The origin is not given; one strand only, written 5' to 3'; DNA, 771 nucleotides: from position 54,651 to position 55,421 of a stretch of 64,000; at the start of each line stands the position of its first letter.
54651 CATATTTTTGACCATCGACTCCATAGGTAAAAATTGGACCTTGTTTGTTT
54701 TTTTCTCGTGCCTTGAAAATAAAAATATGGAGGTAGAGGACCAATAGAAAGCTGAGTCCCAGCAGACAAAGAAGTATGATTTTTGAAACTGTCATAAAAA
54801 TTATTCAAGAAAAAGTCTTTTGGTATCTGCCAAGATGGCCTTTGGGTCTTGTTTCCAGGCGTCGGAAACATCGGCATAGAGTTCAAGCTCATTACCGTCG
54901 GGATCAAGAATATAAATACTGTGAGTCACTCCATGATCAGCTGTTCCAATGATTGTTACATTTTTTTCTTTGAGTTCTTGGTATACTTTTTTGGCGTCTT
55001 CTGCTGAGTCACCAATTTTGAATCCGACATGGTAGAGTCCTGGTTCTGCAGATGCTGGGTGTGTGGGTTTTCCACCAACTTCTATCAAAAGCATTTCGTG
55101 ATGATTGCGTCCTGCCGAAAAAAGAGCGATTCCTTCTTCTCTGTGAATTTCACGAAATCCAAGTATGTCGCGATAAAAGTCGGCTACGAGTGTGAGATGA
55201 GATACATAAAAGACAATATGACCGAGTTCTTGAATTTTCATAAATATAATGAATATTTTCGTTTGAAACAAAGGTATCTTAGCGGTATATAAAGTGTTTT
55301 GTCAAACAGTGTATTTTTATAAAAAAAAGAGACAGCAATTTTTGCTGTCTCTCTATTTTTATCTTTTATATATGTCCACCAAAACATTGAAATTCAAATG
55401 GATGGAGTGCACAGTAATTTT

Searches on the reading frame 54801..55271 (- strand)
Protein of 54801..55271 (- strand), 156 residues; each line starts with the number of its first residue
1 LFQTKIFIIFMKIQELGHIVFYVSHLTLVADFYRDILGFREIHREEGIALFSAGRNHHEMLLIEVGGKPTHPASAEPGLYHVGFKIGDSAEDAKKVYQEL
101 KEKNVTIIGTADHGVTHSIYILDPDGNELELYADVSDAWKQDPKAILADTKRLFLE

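Call 42: search_protein_families(library=pfam, proteins=[window:54801-55271:-], max_evalue=0.001)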
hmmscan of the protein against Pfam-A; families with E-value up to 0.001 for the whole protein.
window:54801-55271:- (156 aa): 2 families
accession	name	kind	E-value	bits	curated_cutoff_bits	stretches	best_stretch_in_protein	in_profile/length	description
PF00903.31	Glyoxalase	-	8.8e-19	68.5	20.6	1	16-131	2-121/121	Glyoxalase/Bleomycin resistance protein/Dioxygenase superfamily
PF13669.12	Glyoxalase_4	-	0.00015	22.5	27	1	18-112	2-98/109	Glyoxalase/Bleomycin resistance protein/Dioxygenase superfamily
